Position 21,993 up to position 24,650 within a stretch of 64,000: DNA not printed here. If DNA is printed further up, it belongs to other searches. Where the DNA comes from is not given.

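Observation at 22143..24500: DUF2235/Tle1-like hydrolase fused to a multi-pass membrane anchor and an unassigned C-terminal domain, with no T6SS context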

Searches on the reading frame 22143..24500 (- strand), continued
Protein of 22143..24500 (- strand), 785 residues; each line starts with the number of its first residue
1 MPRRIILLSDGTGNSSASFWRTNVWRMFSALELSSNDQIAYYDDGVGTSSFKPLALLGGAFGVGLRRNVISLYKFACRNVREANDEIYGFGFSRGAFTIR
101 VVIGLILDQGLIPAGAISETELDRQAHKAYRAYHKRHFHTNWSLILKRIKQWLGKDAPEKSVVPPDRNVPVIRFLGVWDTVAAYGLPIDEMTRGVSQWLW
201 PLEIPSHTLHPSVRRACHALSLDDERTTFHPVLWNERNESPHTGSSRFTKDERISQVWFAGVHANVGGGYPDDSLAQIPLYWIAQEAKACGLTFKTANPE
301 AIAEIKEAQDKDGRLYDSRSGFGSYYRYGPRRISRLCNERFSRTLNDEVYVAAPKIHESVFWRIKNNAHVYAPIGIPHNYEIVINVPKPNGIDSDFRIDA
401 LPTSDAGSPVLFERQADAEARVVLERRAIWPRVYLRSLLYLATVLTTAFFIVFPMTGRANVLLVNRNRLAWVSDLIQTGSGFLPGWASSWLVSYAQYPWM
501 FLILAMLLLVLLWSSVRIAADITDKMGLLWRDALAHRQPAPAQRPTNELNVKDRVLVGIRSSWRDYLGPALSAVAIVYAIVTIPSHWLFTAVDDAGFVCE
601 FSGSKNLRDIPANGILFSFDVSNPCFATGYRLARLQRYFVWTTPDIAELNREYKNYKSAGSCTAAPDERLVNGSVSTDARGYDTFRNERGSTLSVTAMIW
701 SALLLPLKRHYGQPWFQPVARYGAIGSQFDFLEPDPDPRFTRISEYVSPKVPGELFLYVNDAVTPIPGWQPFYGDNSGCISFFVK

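Call 19: find_related_loci(query=A1, collection=genome_contigs, flank=10000)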
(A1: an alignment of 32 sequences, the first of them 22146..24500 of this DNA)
Query A1 (785 aa) in genome_contigs; peptide patterns used: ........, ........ (x = any residue, [..] = any of these).
436 stretches matched a pattern; 402 encode a relative of the query (tblastn E <= 1e-3); the best 80 are kept; 80 distinct loci.
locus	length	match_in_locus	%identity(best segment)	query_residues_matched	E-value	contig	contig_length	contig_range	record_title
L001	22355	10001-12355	83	1-785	0e+0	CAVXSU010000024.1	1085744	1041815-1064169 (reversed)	MAG: uncultured Alphaproteobacteria bacterium isolate MFD01872.bin.1.361 genome assembly, contig: contig_60411, whole ge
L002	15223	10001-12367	79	1-785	0e+0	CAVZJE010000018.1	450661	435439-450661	MAG: uncultured Alphaproteobacteria bacterium isolate MFD01138.bin.1.8 genome assembly, contig: contig_60794, whole geno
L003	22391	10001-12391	66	1-785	0e+0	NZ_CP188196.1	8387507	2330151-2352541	Bradyrhizobium genosp. A strain BDV5028 chromosome, complete genome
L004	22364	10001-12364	65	1-785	0e+0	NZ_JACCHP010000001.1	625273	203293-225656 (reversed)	Bradyrhizobium agreste strain CNPSo 4010 scaffold_0, whole genome shotgun sequence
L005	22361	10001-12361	63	1-785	0e+0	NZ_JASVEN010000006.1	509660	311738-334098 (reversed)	Bradyrhizobium sp. U531 GJHLNKJI_6, whole genome shotgun sequence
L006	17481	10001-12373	62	1-785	0e+0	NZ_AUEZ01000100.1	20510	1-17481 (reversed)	Bradyrhizobium sp. Ai1a-2 K288DRAFT_scaffold00099.99_C, whole genome shotgun sequence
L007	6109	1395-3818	53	14-784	0e+0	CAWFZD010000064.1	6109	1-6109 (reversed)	MAG: uncultured Alphaproteobacteria bacterium isolate MFD05379.bin.2.7 genome assembly, contig: contig_33614, whole geno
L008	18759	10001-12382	68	1-785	0e+0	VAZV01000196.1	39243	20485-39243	MAG: Alphaproteobacteria bacterium isolate AP_17 14_0919_09_20cm_scaffold_403, whole genome shotgun sequence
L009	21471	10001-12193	46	1-778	0e+0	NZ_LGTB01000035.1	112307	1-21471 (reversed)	Bradyrhizobium viridifuturi strain SEMIA 690 contig00035, whole genome shotgun sequence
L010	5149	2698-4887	47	3-778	0e+0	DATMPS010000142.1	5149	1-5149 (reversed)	MAG TPA_asm: Terriglobales bacterium isolate SMAG_U12908 k141_2383385, whole genome shotgun sequence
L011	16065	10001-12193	47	1-778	0e+0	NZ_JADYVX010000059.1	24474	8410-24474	Bradyrhizobium sp. BRP22 NODE_59, whole genome shotgun sequence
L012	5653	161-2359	47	1-779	0e+0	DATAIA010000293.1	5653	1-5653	MAG TPA_asm: Xanthobacteraceae bacterium isolate SMAG_U6871 k141_3989454, whole genome shotgun sequence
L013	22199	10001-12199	47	1-779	0e+0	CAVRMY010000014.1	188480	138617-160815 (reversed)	MAG: uncultured Alphaproteobacteria bacterium isolate MFD05521.bin.2.65 genome assembly, contig: contig_139955, whole ge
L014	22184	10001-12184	46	4-778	0e+0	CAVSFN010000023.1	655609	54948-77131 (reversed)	MAG: uncultured proteobacterium isolate MFD01872.bin.1.293 genome assembly, contig: contig_77439, whole genome shotgun s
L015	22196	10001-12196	46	1-778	0e+0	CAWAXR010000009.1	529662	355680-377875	MAG: uncultured Alphaproteobacteria bacterium isolate MFD05942.bin.1.391 genome assembly, contig: contig_13791, whole ge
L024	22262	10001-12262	43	1-784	0e+0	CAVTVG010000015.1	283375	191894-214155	MAG: uncultured Alphaproteobacteria bacterium isolate MFD09368.bin.1.178 genome assembly, contig: contig_5457, whole gen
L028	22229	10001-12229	45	1-785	0e+0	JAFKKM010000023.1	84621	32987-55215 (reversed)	MAG: Hyphomicrobiales bacterium isolate SCN18_25_1_16_R1_B_62_13 SCN18_25_1_16_R1_B_scaffold_181, whole genome shotgun s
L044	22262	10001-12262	44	1-784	0e+0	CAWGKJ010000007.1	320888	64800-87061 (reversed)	MAG: uncultured Alphaproteobacteria bacterium isolate MFD05705.bin.2.113 genome assembly, contig: contig_26019, whole ge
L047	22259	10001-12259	43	1-779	0e+0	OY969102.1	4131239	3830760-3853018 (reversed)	MAG: uncultured Alphaproteobacteria bacterium isolate MFD05513.bin.1.3 genome assembly, chromosome: 1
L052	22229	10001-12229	44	1-784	0e+0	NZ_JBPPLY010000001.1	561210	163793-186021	MAG: Nitrobacter sp. isolate MAG2 NODE_37_length_561210_cov_88.339338, whole genome shotgun sequence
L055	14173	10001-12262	43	1-784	0e+0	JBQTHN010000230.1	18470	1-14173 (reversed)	MAG: Bradyrhizobium sp. isolate SAW160 c_000000100323, whole genome shotgun sequence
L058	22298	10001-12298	43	1-779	0e+0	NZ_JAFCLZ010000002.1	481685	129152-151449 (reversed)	Bradyrhizobium sp. JYMT SZCCT0180 NODE_2, whole genome shotgun sequence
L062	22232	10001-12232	43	1-785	4e-179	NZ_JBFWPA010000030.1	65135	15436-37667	MAG: Pseudorhodoplanes sp. isolate CA_2019_TPBF_149 NODE_3286_length_65135_cov_5.864294_TPBF, whole genome shotgun seque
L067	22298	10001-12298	43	1-779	9e-177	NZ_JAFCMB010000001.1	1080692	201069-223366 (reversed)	Bradyrhizobium sp. AUGA SZCCT0176 NODE_1, whole genome shotgun sequence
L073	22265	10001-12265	43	1-768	5e-171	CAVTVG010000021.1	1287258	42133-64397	MAG: uncultured Alphaproteobacteria bacterium isolate MFD09368.bin.1.178 genome assembly, contig: contig_901, whole geno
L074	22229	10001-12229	45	1-785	0e+0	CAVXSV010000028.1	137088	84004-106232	MAG: uncultured Alphaproteobacteria bacterium isolate MFD00392.bin.2.146 genome assembly, contig: contig_75524, whole ge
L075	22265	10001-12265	43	1-768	2e-167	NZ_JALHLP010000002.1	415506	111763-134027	MAG: Bradyrhizobium sp. isolate Bin_23_1 c_000000000098, whole genome shotgun sequence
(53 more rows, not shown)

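Call 24: predict_structure(alignment_id=A1)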
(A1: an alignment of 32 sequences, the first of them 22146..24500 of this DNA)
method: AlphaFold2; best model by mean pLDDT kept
length: 785 residues; sequences in the alignment: 32
mean_pLDDT: 76.7   pTM: 0.70
mean pLDDT of the five models: 76.7, 74.0, 73.5, 72.2, 70.3
residues with pLDDT >= 90: 128; 70-90: 461; 50-70: 106; < 50: 90
segments of 3 or more residues with pLDDT < 50: 13-20, 47-63, 179-192, 224-228, 262-275, 298-328
pLDDT, mean of each block of 10 residues (from residue 1): 86 45 73 87 59 41 66 93 88 75 88 89 93 78 76 67 78 70 41 58 67 86 52 81 83 86 38 53 85 67 40 36 42 78 73 87 71 81 86 85 72 87 90 85 86 75 71 85 79 83 93 89 88 86 73 71 70 80 86 81 74 92 90 90 89 89 77 86 75 84 88 88 75 75 85 89 86 90 93
secondary structure, 60 per line:
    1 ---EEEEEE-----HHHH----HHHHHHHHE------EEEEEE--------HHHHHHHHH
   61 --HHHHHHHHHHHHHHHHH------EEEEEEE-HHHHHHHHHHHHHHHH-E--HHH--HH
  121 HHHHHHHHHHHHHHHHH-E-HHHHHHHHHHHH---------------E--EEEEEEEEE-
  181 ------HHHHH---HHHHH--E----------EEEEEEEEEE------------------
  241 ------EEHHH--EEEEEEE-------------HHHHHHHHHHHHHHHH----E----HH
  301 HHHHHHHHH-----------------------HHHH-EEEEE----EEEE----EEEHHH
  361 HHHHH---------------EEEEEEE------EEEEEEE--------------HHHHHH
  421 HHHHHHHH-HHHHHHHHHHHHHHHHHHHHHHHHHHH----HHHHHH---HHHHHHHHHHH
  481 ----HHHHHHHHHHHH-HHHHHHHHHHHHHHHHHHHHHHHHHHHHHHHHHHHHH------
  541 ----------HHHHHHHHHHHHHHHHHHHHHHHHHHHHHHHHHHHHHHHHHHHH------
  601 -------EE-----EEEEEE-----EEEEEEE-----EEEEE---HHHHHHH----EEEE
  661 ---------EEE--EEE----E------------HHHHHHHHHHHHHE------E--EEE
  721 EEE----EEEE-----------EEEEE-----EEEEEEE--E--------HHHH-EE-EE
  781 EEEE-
elements in order (helices of 4 or more, strands of 3 or more residues): E4-9 H15-18 H23-30 E38-43 H52-60 H63-79 E86-92 H94-109 H119-137 H141-152 E171-179 H187-191 H195-199 E213-222 E254-260 H274-289 H299-309 H333-336 E338-342 E347-350 E355-357 H358-365 E381-387 E394-400 H415-428 H430-456 H461-466 H470-480 H485-496 H498-534 H551-594 E615-620 E626-632 E638-642 H646-652 E657-660 E670-672 E675-677 H695-707 E718-723 E728-731 E743-747 E753-759 H771-774 E779-784

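Call 30: fold_search(model_id=the predicted structure, library=pdb)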
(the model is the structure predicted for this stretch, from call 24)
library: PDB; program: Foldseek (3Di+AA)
matches with E <= 10: 790; with E <= 0.001: 2
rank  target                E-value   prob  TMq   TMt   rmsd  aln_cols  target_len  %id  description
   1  4o5p_B                9.1e-05  1.00  0.20  0.22  10.0       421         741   16  Crystal structure of an uncharacterized protein from Pseudomonas aeruginosa (released 2014-08-13)
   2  4o5p_A                1.5e-04  1.00  0.21  0.22   9.7       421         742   16  Crystal structure of an uncharacterized protein from Pseudomonas aeruginosa (released 2014-08-13)
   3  9j3f                  4.2e-03  0.97  0.19  0.21  16.5       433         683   15  The structure of phospholipase TleB (released 2025-08-06)
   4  4m0m                  2.7e-02  0.82  0.15  0.16   8.4       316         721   11  The crystal structure of a functionally unknown protein lpg2422 from Legionella pneumophila subsp. pneumophila str. Phil (released 2013-08-21)
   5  7ebo_A                6.4e-02  0.51  0.10  0.27  14.6       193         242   12  Crystal structure of a feruloyl esterase LP_0796 from Lactobacillus plantarum (released 2022-08-03)
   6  7b1x_A                7.9e-02  0.41  0.10  0.22  13.8       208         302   16  Crystal structure of cold-active esterase PMGL3 from permafrost metagenomic library (released 2021-11-03)
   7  6fw5_C                7.9e-02  0.20  0.07  0.21  12.2       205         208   11  TesA a major thioesterase from Mycobacterium tuberculosis (released 2018-10-24)
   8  4i4c_A                8.4e-02  0.35  0.10  0.18  14.7       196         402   15  Crystal structure of the protein frsA complexed with unknown ligand (released 2013-10-09)
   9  3bxp_B                8.8e-02  0.47  0.16  0.37   9.9       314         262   14  CRYSTAL STRUCTURE OF A PUTATIVE CARBOXYLESTERASE (LP_2923) FROM LACTOBACILLUS PLANTARUM WCFS1 AT 1.70 A RESOLUTION (released 2008-01-29)
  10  5ugz_A                9.3e-02  0.47  0.10  0.27  16.0       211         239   11  Crystal structure of ClbQ from the colibactin NRPS/PKS pathway (released 2017-09-20)
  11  9w49_A                9.3e-02  0.14  0.07  0.17  15.1       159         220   15  Cryo-EM structure of human kappa opioid receptor -G protein signaling complex bound with U-50488H (released 2025-11-19)
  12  3bxp_A                1.0e-01  0.25  0.13  0.30  11.5       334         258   12  CRYSTAL STRUCTURE OF A PUTATIVE CARBOXYLESTERASE (LP_2923) FROM LACTOBACILLUS PLANTARUM WCFS1 AT 1.70 A RESOLUTION (released 2008-01-29)
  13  7o7f_A                1.0e-01  0.15  0.08  0.21  16.7       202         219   10  Structural basis of the activation of the CC chemokine receptor 5 by a chemokine agonist (released 2021-06-30)
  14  1vkh_A                1.2e-01  0.33  0.11  0.26  11.5       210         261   12  CRYSTAL STRUCTURE OF A PUTATIVE SERINE HYDROLASE (YDR428C) FROM SACCHAROMYCES CEREVISIAE AT 1.85 A RESOLUTION (released 2004-06-08)
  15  9bd4_B                1.3e-01  0.38  0.10  0.28  12.5       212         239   15  YjfP, Klebsiella pneumoniae serine hydrolase, unbound (released 2025-04-30)
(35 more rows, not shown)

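Call 31: search_solved_structures(query=A1, max_evalue=0.01, show_alignments=2)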
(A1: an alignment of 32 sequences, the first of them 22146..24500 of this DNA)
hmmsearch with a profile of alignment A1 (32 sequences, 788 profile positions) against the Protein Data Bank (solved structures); distinct sequences matched with E-value up to 0.01: 0.

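Call 35: find_encoding_contigs(protein=P0024, flank=10000, max_places=2)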
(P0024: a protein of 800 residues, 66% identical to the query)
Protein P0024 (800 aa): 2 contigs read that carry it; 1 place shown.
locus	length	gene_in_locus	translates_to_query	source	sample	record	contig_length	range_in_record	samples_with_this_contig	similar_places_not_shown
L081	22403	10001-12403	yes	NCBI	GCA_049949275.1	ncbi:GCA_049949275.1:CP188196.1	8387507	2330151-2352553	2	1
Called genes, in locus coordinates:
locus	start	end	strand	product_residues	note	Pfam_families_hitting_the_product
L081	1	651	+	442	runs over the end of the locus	-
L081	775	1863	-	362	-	-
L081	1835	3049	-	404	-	PF01734:Patatin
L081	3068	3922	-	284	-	-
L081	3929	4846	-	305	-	-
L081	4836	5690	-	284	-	PF00899:ThiF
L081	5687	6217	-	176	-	PF02604:PhdYeFM_antitox (weak), PF26395:E2-CBASS (faint)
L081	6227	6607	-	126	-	PF26395:E2-CBASS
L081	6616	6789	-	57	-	-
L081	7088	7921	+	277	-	PF17194:AbiEi_3_N, PF13338:AbiEi_4 (weak), PF11459:AbiEi_3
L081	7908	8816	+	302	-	PF08843:AbiEii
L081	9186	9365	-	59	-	-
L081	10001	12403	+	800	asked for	PF09994:T6SS_Tle1-like_cat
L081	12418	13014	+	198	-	-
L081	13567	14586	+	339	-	-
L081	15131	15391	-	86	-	-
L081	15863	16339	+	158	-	-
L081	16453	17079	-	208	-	PF00589:Phage_integrase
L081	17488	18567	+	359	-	PF08238:Sel1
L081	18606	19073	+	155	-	-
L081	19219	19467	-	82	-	-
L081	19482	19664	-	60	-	-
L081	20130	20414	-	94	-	-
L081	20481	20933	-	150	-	-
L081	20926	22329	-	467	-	PF14362:DUF4407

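Call 36: find_encoding_contigs(protein=P0004, flank=10000, max_places=2)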
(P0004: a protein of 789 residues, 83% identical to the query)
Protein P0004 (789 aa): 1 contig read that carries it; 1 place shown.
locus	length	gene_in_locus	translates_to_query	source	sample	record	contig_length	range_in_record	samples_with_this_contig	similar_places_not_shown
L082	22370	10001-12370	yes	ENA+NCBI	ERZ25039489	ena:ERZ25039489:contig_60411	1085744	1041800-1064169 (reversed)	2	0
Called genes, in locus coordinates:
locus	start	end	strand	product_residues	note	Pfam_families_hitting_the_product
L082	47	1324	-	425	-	PF13433:Peripla_BP_5, PF13458:Peripla_BP_6, PF01094:ANF_receptor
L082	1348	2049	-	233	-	PF00005:ABC_tran, PF13304:AAA_21 (faint)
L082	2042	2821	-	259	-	PF00005:ABC_tran, PF13304:AAA_21 (faint), PF12399:BCA_ABC_TP_C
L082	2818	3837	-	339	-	PF02653:BPD_transp_2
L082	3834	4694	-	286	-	PF02653:BPD_transp_2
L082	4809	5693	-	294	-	PF02754:CCG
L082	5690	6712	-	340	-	PF13085:Fer2_3, PF13187:Fer4_9 (faint), PF13183:Fer4_8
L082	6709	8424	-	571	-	PF00890:FAD_binding_2, PF01266:DAO, PF07992:Pyr_redox_2 (faint), PF02910:Succ_DH_flav_C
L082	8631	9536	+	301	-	PF00126:HTH_1, PF03466:LysR_substrate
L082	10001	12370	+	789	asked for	PF09994:T6SS_Tle1-like_cat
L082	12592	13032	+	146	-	PF20432:Xre-like-HTH (faint), PF09722:Xre_MbcA_ParS_C (weak)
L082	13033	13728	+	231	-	PF08808:RES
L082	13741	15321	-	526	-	PF00239:Resolvase, PF07508:Recombinase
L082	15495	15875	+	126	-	PF20432:Xre-like-HTH, PF09722:Xre_MbcA_ParS_C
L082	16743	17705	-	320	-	PF10996:Beta-Casp, PF07521:RMMBL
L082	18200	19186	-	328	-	PF18306:LDcluster4, PF03641:Lysine_decarbox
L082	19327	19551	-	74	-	PF21834:DUF6894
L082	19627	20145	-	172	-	PF00881:Nitroreductase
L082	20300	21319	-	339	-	PF00941:FAD_binding_5, PF03450:CO_deh_flav_C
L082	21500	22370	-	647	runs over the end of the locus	PF01315:Ald_Xan_dh_C, PF02738:MoCoBD_1, PF20256:MoCoBD_2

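Call 40: find_encoding_contigs(protein=P0042, flank=10000, max_places=2)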
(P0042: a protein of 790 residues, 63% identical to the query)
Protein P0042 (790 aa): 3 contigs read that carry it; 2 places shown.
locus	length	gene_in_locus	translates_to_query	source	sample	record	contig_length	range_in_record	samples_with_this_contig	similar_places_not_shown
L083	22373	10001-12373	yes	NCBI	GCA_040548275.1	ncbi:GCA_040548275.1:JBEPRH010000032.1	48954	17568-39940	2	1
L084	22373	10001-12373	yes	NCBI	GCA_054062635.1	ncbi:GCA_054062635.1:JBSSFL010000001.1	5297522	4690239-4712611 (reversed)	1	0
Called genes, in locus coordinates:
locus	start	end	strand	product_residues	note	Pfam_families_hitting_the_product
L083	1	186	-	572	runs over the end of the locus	-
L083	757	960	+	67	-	PF00313:CSD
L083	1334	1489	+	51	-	-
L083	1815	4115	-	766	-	PF13365:Trypsin_2, PF01223:Endonuclease_NS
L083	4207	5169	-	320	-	PF12275:DUF3616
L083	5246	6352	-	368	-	PF18306:LDcluster4 (weak)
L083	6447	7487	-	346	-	PF02265:S1-P1_nuclease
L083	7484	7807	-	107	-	-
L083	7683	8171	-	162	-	PF03389:MobA_MobL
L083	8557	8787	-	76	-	-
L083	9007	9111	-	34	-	-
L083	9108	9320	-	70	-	-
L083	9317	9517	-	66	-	-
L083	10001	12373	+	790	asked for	PF09994:T6SS_Tle1-like_cat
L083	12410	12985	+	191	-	-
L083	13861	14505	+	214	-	PF13338:AbiEi_4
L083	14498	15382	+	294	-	PF08843:AbiEii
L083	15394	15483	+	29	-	-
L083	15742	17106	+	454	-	PF01048:PNP_UDP_1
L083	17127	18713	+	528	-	-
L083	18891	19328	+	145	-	-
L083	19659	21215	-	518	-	PF14690:Zn_ribbon_ISL3, PF01610:DDE_Tnp_ISL3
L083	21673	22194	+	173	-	-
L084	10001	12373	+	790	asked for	PF09994:T6SS_Tle1-like_cat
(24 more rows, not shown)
